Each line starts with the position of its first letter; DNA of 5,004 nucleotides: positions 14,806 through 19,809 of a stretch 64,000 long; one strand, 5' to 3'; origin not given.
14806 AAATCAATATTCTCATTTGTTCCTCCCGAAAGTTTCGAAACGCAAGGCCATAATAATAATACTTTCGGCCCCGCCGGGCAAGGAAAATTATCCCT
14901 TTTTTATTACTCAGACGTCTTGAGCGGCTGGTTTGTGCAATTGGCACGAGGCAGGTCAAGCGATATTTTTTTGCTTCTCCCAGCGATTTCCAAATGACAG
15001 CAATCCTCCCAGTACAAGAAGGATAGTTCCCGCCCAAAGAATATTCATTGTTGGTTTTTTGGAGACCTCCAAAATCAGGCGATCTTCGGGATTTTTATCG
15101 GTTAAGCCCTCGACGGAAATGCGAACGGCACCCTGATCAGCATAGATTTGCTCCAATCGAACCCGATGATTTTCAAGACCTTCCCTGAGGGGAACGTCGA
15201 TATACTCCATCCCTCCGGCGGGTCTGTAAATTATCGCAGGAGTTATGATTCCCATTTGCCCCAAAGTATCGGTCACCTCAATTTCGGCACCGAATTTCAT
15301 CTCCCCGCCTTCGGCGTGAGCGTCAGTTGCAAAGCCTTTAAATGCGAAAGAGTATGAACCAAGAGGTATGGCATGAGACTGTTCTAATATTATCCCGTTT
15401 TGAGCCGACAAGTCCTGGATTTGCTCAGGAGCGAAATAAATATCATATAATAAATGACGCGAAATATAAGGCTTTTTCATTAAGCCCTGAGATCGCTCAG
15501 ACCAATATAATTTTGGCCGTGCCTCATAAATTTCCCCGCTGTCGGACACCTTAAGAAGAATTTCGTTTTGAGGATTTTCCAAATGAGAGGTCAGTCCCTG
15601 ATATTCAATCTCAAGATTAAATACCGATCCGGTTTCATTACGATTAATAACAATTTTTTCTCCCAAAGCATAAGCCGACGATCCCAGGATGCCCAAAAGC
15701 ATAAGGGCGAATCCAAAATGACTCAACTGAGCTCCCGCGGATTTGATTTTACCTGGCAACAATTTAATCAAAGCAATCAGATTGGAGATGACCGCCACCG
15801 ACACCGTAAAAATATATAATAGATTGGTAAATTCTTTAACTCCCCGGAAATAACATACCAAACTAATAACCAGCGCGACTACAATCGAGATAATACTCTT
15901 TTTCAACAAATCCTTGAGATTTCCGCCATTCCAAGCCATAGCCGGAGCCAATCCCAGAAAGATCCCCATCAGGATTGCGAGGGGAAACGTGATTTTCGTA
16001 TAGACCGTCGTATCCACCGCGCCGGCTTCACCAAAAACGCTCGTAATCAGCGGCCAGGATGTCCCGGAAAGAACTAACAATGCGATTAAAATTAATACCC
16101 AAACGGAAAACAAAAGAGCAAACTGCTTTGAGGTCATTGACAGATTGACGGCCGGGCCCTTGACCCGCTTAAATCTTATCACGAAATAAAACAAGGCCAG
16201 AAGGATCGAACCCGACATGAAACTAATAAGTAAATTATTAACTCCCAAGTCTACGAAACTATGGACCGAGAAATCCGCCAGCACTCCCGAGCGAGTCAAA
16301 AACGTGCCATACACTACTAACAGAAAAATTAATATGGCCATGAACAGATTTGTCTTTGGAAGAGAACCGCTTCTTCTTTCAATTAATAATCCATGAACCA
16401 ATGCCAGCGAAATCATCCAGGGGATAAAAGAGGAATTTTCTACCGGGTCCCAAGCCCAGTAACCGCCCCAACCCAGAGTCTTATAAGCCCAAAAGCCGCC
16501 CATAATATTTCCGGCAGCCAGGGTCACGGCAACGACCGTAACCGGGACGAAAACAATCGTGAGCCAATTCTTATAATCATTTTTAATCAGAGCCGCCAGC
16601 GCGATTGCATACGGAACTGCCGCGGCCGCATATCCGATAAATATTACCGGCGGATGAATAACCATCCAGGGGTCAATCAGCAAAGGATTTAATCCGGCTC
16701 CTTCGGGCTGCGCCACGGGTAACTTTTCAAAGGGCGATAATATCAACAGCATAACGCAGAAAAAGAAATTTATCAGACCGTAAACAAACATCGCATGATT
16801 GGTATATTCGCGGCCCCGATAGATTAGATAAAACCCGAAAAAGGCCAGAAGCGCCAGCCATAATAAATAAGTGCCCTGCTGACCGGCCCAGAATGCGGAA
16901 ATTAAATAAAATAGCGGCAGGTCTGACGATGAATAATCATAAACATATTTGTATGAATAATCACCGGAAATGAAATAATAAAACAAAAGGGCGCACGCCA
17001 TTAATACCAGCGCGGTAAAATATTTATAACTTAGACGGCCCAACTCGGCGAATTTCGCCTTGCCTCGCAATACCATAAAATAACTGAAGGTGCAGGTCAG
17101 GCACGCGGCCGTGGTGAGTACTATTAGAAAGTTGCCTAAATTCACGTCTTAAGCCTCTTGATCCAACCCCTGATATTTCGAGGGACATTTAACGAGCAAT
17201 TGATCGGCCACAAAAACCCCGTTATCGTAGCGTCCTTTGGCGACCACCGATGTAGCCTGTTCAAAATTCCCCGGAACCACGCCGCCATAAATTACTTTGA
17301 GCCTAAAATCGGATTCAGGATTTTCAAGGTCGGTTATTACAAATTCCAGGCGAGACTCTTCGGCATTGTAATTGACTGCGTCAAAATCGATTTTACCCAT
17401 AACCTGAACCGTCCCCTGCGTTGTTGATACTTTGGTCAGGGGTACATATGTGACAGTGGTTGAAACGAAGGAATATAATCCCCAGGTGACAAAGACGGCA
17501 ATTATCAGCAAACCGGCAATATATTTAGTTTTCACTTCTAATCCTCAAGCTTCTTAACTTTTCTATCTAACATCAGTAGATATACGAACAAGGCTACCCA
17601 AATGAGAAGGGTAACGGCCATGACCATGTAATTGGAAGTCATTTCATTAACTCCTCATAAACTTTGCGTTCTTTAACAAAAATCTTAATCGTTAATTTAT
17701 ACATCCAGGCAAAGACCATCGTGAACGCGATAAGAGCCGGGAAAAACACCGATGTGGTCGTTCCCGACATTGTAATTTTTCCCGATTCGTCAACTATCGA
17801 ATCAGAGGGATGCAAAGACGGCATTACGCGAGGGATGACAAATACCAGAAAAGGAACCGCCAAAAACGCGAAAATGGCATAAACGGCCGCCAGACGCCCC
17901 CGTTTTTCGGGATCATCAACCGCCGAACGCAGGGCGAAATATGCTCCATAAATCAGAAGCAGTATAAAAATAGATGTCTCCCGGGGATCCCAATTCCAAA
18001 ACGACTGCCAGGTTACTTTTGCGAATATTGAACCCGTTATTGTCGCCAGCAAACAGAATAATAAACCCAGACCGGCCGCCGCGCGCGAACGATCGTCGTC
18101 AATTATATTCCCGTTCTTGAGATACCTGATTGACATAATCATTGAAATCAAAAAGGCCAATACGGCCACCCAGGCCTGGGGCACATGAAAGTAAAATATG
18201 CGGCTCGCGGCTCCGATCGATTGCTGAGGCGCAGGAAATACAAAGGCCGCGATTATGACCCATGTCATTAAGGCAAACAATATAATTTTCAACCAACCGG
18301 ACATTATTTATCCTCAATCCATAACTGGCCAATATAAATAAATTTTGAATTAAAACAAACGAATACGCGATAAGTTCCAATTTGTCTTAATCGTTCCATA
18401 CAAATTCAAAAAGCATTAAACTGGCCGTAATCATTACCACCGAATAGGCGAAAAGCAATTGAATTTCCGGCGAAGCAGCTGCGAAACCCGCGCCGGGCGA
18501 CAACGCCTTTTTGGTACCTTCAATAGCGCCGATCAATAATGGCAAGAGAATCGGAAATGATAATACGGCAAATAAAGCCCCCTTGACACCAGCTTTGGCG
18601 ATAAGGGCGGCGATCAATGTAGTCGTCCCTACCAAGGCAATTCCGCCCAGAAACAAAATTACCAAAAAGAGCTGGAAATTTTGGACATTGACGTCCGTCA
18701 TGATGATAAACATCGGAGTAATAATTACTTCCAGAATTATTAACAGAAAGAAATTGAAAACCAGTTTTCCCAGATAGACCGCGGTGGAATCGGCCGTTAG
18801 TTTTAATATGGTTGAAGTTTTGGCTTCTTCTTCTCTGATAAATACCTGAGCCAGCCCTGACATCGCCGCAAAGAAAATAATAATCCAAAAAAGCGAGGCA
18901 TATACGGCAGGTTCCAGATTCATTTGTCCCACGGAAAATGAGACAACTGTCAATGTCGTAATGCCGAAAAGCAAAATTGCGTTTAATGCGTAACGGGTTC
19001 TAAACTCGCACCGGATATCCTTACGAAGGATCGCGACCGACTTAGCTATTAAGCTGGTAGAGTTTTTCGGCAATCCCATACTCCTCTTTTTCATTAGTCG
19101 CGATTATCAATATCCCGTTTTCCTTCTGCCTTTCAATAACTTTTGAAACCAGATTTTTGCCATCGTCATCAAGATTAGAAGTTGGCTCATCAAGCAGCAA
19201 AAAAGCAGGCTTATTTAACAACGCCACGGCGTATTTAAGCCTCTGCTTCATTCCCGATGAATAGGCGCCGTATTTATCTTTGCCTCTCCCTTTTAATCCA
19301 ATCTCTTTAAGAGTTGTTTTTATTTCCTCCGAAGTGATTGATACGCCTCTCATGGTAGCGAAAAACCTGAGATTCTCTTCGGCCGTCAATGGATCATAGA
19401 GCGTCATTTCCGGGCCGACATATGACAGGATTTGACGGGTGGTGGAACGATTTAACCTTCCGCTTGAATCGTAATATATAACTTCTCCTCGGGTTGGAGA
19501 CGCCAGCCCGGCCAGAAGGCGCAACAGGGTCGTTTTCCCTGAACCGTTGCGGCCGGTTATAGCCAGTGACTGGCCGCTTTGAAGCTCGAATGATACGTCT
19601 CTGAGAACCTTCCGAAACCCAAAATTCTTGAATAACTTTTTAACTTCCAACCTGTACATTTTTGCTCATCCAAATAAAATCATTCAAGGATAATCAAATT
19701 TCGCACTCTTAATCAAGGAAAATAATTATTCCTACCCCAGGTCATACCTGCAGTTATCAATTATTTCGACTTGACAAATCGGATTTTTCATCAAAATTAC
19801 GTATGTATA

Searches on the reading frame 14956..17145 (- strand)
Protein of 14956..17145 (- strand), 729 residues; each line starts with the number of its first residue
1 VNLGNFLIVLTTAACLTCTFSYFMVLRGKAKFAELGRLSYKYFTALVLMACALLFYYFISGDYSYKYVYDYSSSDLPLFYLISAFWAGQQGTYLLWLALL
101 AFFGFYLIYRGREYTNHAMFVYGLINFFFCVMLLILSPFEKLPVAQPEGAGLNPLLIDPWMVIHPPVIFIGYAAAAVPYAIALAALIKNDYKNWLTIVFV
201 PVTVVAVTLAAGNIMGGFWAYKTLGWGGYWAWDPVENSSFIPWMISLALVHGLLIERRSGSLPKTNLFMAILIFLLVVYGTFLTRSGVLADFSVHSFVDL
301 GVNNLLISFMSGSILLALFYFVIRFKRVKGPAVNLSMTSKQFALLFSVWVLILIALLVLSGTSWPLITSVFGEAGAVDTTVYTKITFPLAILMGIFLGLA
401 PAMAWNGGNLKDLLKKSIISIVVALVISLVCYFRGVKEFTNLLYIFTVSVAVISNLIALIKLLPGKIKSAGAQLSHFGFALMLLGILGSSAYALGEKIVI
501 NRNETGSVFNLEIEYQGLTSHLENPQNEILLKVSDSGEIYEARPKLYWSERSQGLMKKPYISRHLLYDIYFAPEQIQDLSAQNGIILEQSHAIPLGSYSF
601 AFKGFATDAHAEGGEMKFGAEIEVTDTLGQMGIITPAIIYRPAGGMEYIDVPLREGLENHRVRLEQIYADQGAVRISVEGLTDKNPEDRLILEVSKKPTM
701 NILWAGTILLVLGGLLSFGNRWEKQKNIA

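Call 31: search_protein_families(library=pfam, proteins=[window:14956-17145:-], max_evalue=0.001)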
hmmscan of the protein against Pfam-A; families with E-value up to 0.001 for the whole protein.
window:14956-17145:- (729 aa): 2 families
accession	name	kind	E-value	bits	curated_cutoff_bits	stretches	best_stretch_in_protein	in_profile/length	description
PF01578.25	Cytochrom_C_asm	-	4.2e-29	102.2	29.9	1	91-286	6-206/212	Cytochrome C assembly protein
PF16327.10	CcmF_C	-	4.8e-21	75.8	28.7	1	308-521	6-228/323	Cytochrome c-type biogenesis protein CcmF C-terminal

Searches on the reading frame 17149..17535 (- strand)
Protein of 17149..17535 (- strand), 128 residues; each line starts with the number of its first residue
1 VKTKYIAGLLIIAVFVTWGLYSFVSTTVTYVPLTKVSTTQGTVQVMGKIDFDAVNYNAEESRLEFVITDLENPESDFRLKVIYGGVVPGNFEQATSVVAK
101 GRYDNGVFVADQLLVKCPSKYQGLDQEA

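Call 31: search_protein_families(library=pfam, proteins=[window:17149-17535:-], max_evalue=0.001)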
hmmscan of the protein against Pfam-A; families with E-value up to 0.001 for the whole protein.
window:17149-17535:- (128 aa): 1 family
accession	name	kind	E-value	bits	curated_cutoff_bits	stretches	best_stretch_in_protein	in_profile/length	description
PF03100.22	CcmE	-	8.7e-19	68.2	24.6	1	31-122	10-97/99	CcmE domain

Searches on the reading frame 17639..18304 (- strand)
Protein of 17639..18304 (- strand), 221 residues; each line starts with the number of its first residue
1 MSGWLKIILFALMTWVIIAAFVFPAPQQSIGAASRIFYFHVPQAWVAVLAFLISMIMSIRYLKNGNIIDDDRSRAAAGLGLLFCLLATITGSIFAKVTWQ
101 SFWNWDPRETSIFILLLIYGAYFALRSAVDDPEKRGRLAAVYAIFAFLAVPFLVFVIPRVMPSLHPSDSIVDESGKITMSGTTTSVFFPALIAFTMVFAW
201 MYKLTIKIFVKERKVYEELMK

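Call 31: search_protein_families(library=pfam, proteins=[window:17639-18304:-], max_evalue=0.001)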
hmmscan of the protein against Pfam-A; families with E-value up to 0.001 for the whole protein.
window:17639-18304:- (221 aa): 1 family
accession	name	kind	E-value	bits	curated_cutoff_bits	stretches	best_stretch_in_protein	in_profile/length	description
PF01578.25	Cytochrom_C_asm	-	1.3e-27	97.3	29.9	1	8-157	38-204/212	Cytochrome C assembly protein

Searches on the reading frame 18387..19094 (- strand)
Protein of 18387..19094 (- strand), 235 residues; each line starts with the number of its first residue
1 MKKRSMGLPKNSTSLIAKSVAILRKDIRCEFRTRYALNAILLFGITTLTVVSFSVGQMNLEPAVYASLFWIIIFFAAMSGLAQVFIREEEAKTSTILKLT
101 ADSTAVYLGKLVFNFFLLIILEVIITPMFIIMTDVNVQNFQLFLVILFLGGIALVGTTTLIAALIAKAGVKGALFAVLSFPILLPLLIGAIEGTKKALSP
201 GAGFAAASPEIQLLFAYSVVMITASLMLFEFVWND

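Call 31: search_protein_families(library=pfam, proteins=[window:18387-19094:-], max_evalue=0.001)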
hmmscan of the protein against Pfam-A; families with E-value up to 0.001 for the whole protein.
window:18387-19094:- (235 aa): 2 families
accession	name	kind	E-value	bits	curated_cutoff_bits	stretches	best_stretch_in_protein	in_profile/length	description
PF03379.19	CcmB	-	2.2e-19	70.2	24.9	1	20-223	2-203/215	CcmB protein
PF12698.13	ABC2_membrane_3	-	1.4e-05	24.8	31.6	1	57-190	157-291/347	ABC-2 family transporter protein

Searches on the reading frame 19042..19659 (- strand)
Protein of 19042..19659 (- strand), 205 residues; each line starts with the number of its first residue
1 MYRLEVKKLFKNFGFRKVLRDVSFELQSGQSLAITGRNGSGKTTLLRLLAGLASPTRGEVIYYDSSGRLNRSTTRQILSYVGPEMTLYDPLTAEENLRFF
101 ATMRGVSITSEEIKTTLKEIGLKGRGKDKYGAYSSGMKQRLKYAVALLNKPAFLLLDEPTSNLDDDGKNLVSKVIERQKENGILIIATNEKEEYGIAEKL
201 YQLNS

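Call 31: search_protein_families(library=pfam, proteins=[window:19042-19659:-], max_evalue=0.001)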
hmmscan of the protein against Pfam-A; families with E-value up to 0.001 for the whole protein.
window:19042-19659:- (205 aa): 10 families
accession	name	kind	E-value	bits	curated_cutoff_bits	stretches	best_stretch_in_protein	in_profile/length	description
PF00005.33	ABC_tran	-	1.6e-29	103.7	25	1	19-161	1-137/137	ABC transporter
PF13304.12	AAA_21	-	2e-11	45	27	2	33-62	3-31/304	AAA domain, putative AbiEii toxin, Type IV TA system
PF02463.25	SMC_N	-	1.9e-08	34.5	40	1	14-203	9-211/220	RecF/RecN/SMC N terminal domain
PF13476.12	AAA_23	-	1.2e-05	26.5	27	1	14-49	6-39/201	AAA domain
PF01637.24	ATPase_2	-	0.00014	22.2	33.2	1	29-95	20-69/225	ATPase domain predominantly from Archaea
PF13401.12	AAA_22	-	0.00019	22.2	27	1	28-68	4-44/130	AAA domain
PF13191.12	AAA_16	-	0.00025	22.1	32.6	1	28-185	23-166/167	AAA ATPase domain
PF13555.12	AAA_29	-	0.00032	20.8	27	1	23-46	16-39/61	P-loop containing region of AAA domain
PF25199.1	nSTAND_NTPase5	-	0.00034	20.9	34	0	30-78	42-91/145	Novel STAND NTPase 5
PF13166.12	AAA_13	-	0.00076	18.7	36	0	34-54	21-41/713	AAA domain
